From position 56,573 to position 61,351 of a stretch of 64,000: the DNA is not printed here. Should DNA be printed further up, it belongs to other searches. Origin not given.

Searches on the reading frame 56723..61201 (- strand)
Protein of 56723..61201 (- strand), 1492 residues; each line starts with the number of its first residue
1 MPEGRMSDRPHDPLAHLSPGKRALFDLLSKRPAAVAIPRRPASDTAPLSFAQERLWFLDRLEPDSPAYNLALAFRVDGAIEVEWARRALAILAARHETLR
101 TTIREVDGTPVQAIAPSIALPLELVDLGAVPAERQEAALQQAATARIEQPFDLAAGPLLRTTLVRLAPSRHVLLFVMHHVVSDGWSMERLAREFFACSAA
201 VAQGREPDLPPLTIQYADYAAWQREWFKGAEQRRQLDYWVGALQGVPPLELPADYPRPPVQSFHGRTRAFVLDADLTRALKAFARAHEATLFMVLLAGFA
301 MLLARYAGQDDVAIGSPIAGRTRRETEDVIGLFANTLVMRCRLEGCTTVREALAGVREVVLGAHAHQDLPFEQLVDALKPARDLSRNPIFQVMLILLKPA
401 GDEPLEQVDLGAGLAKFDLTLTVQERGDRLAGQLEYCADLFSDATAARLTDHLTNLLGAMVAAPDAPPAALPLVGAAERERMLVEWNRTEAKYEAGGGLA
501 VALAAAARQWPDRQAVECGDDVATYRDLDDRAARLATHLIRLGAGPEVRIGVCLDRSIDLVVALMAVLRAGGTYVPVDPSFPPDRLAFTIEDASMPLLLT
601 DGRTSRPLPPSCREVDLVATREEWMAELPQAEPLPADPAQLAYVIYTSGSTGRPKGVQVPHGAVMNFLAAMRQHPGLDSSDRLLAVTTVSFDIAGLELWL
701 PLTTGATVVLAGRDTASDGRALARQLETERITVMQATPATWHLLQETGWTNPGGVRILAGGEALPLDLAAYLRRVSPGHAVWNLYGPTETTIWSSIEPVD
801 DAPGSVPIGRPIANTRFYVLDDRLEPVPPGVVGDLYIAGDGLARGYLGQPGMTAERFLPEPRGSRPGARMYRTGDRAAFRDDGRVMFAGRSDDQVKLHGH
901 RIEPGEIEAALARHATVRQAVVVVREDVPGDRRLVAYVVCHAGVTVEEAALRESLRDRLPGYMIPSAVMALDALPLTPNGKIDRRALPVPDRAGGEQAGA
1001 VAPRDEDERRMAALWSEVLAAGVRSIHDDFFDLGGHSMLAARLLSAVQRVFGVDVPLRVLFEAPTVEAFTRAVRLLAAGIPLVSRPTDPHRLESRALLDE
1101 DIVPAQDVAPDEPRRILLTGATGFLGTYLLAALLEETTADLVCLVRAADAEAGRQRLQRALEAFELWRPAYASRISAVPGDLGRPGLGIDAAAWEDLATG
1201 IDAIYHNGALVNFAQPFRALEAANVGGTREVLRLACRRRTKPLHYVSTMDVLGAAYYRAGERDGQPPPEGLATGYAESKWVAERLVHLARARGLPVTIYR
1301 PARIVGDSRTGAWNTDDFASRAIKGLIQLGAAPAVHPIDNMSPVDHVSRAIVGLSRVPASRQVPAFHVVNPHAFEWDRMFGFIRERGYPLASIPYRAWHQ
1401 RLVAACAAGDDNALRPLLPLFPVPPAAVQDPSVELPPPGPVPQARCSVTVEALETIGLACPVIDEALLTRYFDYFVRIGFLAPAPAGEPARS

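Call 8: search_protein_families(library=pfam, proteins=[window:56723-61201:-], max_evalue=0.00001)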
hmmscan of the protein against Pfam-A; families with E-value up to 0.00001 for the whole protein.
window:56723-61201:- (1492 aa): 7 families
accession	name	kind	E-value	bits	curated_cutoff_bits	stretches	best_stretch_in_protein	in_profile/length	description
PF00668.25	Condensation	-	4.5e-104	349.1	30.6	1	43-482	2-455/456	Condensation domain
PF00501.34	AMP-binding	-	5.3e-88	295.8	29.9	1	504-847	2-384/384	AMP-binding enzyme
PF07993.18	NAD_binding_4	-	6.1e-66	222.6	20.1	1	1118-1351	1-258/258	Male sterility protein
PF01370.27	Epimerase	-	6.3e-17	62.2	20.9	1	1116-1327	1-190/240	NAD dependent epimerase/dehydratase family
PF00550.31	PP-binding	-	7.3e-16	58.6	20.8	1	1010-1072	2-66/67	Phosphopantetheine attachment site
PF13193.12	AMP-binding_C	-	5.4e-15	56.5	24.5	1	906-981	1-76/76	AMP-binding enzyme C-terminal domain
PF01073.25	3Beta_HSD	-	3.4e-08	33.3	22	1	1118-1291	2-162/280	3-beta hydroxysteroid dehydrogenase/isomerase family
